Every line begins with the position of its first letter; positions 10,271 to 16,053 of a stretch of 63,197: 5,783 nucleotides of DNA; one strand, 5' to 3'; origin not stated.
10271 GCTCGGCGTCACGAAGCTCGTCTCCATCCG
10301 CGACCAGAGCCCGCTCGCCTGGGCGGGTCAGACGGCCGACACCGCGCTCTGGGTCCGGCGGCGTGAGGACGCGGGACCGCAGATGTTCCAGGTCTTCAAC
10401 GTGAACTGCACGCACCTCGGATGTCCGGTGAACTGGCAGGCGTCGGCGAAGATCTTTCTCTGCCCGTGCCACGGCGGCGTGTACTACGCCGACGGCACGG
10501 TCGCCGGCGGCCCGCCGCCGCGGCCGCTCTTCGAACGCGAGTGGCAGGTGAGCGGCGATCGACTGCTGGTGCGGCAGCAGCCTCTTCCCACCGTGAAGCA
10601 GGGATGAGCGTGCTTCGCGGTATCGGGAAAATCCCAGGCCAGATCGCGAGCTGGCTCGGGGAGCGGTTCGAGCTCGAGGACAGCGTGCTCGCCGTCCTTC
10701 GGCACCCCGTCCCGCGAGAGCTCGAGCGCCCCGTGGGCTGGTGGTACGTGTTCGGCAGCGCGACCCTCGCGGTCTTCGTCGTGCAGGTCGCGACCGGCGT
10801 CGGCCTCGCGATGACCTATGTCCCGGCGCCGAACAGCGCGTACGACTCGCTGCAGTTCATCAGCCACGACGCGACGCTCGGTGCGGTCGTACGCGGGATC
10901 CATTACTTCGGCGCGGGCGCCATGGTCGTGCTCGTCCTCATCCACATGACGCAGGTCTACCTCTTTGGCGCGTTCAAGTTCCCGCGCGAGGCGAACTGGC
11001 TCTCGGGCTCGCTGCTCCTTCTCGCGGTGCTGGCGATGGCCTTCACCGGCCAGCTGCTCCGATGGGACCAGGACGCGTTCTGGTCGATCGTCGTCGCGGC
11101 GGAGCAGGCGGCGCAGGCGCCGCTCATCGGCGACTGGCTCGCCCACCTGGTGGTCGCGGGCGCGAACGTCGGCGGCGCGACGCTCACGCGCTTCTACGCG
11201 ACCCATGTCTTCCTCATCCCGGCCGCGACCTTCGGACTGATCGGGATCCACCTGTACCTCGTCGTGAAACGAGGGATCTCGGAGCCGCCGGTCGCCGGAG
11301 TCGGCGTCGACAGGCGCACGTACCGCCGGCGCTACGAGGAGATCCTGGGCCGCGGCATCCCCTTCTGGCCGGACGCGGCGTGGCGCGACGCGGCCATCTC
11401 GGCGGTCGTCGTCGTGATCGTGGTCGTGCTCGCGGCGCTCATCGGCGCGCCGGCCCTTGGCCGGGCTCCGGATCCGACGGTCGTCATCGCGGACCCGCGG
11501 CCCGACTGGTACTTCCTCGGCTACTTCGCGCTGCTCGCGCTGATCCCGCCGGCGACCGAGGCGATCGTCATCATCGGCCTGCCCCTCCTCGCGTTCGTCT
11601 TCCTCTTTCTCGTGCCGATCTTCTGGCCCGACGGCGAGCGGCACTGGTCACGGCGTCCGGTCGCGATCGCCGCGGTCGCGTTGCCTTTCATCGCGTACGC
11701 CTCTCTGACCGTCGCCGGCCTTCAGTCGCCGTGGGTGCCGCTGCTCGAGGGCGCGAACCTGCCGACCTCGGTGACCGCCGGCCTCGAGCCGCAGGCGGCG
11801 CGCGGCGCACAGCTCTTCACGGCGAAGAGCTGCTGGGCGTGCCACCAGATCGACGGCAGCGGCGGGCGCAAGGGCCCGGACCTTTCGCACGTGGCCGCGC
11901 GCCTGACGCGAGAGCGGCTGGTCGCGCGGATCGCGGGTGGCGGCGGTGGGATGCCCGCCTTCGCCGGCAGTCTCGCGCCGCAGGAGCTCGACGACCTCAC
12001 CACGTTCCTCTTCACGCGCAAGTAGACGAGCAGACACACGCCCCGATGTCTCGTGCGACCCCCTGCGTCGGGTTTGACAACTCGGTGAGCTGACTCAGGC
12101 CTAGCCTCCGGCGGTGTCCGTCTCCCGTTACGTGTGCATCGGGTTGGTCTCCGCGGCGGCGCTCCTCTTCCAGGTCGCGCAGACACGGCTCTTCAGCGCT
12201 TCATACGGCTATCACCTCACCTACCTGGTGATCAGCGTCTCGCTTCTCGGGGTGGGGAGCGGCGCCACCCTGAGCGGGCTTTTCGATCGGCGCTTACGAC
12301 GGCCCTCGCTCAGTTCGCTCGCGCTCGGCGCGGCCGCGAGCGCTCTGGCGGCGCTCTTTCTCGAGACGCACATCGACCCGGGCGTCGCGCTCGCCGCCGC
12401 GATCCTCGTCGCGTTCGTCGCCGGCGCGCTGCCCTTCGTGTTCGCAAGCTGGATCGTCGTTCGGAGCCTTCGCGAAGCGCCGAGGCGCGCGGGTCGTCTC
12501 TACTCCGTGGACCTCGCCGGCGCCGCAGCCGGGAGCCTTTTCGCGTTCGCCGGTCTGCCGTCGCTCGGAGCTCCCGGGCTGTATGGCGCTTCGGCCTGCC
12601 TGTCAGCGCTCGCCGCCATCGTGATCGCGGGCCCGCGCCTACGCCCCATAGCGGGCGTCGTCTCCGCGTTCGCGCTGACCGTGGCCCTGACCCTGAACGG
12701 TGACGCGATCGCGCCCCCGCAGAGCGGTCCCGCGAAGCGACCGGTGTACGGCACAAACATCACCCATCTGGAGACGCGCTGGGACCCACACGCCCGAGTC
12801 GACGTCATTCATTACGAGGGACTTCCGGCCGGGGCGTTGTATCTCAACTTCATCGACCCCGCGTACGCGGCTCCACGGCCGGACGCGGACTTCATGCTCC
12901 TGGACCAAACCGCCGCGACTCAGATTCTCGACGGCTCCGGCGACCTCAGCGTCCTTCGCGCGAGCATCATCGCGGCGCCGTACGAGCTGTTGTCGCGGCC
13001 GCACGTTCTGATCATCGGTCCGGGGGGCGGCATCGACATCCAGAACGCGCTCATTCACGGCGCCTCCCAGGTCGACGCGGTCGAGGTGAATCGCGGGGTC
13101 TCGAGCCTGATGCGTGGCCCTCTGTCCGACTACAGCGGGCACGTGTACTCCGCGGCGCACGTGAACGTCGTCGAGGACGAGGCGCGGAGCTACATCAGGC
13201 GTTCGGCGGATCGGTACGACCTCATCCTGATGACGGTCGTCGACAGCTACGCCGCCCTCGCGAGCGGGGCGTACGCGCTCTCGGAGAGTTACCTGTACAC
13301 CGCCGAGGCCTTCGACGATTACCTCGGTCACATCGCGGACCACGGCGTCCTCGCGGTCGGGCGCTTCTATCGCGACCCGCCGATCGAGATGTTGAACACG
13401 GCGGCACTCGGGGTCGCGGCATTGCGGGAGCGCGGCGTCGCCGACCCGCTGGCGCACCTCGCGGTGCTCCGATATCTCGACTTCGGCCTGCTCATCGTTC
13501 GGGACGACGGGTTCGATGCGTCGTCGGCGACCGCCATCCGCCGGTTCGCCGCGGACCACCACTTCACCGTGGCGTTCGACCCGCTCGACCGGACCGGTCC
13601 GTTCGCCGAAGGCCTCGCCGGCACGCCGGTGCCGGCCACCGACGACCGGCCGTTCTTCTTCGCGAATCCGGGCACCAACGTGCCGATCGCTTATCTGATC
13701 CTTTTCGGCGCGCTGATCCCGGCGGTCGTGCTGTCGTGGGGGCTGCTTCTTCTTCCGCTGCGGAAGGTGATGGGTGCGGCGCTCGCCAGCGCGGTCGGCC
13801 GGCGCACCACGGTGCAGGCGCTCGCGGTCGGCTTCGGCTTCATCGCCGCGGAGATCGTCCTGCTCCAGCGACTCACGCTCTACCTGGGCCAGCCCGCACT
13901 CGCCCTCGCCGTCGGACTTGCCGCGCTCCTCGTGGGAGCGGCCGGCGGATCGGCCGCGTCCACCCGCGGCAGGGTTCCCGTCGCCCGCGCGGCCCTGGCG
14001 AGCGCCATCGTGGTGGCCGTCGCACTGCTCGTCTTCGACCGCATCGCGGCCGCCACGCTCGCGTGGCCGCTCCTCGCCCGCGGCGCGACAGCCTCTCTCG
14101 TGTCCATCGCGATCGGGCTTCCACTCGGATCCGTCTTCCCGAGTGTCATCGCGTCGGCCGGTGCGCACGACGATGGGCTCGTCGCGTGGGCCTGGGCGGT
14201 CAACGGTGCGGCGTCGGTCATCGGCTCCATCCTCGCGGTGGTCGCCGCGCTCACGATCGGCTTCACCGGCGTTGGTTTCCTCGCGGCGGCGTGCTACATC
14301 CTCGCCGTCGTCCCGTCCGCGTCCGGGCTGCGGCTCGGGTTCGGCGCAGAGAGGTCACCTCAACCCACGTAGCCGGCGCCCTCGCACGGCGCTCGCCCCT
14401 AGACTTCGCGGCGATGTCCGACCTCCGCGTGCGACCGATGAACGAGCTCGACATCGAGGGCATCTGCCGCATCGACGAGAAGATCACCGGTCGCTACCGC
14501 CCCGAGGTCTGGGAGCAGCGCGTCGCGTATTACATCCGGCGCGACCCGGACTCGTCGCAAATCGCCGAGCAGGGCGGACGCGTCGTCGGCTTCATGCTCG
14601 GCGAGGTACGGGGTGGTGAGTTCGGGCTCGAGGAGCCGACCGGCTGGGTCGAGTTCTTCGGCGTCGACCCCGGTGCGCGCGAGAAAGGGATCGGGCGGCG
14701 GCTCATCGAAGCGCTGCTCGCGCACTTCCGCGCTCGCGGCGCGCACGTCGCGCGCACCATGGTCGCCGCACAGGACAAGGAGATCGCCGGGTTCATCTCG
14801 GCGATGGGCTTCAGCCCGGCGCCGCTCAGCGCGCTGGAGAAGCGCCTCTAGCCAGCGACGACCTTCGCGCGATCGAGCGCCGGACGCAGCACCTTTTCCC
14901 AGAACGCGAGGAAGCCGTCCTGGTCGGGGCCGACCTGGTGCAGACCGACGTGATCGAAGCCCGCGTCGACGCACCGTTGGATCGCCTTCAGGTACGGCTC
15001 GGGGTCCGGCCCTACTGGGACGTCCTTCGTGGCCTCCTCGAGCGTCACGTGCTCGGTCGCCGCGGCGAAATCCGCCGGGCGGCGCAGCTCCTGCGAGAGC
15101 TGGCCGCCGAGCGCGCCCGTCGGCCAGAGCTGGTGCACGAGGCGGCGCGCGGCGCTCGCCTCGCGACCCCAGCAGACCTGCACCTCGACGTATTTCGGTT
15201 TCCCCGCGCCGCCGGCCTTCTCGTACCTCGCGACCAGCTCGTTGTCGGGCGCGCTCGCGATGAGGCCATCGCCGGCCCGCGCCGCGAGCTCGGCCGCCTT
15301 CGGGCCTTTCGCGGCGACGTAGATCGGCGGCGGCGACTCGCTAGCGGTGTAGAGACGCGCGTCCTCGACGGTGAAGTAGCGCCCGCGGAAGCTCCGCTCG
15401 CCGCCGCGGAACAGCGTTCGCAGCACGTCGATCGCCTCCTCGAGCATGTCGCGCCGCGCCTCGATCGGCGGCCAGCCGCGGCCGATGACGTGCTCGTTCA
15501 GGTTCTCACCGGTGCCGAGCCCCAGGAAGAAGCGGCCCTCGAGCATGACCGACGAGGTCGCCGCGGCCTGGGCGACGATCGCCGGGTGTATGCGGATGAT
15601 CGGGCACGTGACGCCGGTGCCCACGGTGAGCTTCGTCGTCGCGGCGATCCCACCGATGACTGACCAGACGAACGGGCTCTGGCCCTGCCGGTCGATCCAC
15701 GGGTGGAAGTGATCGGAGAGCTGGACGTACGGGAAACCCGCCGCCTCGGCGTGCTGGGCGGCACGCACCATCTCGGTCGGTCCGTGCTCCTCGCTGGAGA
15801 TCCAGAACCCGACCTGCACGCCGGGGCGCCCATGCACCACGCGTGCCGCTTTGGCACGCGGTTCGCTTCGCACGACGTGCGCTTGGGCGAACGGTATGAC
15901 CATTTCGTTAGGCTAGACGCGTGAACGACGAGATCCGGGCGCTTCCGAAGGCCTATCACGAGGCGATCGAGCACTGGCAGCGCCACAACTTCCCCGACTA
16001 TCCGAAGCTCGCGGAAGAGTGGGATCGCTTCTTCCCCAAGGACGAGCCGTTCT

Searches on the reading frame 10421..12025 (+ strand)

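Call 39: search_protein_families(library=pfam, proteins=[window:10421-12025:+], max_evalue=0.00001)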
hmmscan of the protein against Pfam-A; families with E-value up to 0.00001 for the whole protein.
window:10421-12025:+ (534 aa): 4 families
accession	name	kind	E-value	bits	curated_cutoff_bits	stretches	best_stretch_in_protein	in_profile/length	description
PF00033.24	Cytochrome_B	-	1.2e-41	143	27.2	1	105-283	10-187/189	Cytochrome b/b6/petB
PF13631.11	Cytochrom_B_N_2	-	5.6e-37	127.7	27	1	167-341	2-162/169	Cytochrome b(N-terminal)/b6/petB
PF13442.11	Cytochrome_CBB3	-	1.4e-10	41.8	27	1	458-530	2-68/68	Cytochrome C oxidase, cbb3-type, subunit III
PF00034.26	Cytochrom_C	-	1.5e-10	42.7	21.3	1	459-530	1-86/90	Cytochrome c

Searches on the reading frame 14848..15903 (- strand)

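Call 39: search_protein_families(library=pfam, proteins=[window:14848-15903:-], max_evalue=0.00001)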
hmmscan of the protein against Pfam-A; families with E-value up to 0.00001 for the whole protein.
window:14848-15903:- (351 aa): 1 family
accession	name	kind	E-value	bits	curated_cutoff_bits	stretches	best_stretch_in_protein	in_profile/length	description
PF00296.26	Bac_luciferase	-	2.4e-44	152.4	27.9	1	35-318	15-314/314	Luciferase-like monooxygenase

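Call 63: search_protein_families(library=ncbifam, proteins=[window:14848-15903:-], max_evalue=1e-10)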
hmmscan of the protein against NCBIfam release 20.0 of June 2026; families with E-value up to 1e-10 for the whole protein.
window:14848-15903:- (351 aa): 17 families
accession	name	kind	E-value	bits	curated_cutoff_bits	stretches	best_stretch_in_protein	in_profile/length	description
TIGR03557.1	F420_G6P_family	subfamily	3.5e-130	433.8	210.4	1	31-344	1-315/316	TIGR03557 family F420-dependent LLM class oxidoreductase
TIGR03885.1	flavin_revert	hypoth_equivalog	3.8e-83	279.3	398.7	1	31-341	1-313/315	TIGR03885 family FMN-dependent LLM class oxidoreductase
TIGR04465.1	ArgArg_F420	equivalog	1.5e-61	208.5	470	1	28-316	45-337/364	F420-dependent hydroxymycolic acid dehydrogenase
TIGR03554.1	F420_G6P_DH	equivalog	8.9e-50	169.5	420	1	30-343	3-330/331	glucose-6-phosphate dehydrogenase (coenzyme-F420)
TIGR03560.1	F420_Rv1855c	subfamily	3.5e-27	95.7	231.4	1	43-214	13-191/227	TIGR03560 family F420-dependent LLM class oxidoreductase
TIGR03619.1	F420_Rv2161c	subfamily_domain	5.6e-26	91.6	166.9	1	47-227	2-195/247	TIGR03619 family F420-dependent LLM class oxidoreductase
NF002619.0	PRK02271.1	equivalog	4.1e-22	78.9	276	1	40-220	11-182/329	5,10-methylenetetrahydromethanopterin reductase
TIGR03621.1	F420_MSMEG_2516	subfamily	5.6e-22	78.2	213.15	1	40-212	11-171/295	TIGR03621 family F420-dependent LLM class oxidoreductase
TIGR03555.1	F420_mer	equivalog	1.2e-20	74.2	348.7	1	42-221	11-182/325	5,10-methylenetetrahydromethanopterin reductase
TIGR03564.1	F420_MSMEG_4879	subfamily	5e-20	72.2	234.25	1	46-253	2-208/265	TIGR03564 family F420-dependent LLM class oxidoreductase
TIGR04024.1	F420_NP1902A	hypoth_equivalog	1.7e-19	69.7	345.4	1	41-216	13-178/330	TIGR04024 family LLM class F420-dependent oxidoreductase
TIGR03857.1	F420_MSMEG_2249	hypoth_equivalog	1.8e-17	63.6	218.4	1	42-215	13-175/329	TIGR03857 family LLM class F420-dependent oxidoreductase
TIGR03842.1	F420_CPS_4043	hypoth_equivalog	6.3e-16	58.4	295.45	1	42-226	12-179/329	TIGR03842 family LLM class F420-dependent oxidoreductase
TIGR03571.1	lucif_BA3436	subfamily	1.6e-13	50.6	303.9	1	44-221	32-211/304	TIGR03571 family LLM class oxidoreductase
TIGR04021.1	LLM_DMSO2_sfnG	equivalog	2.6e-12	46.8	382.95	1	40-216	25-202/350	dimethylsulfone monooxygenase SfnG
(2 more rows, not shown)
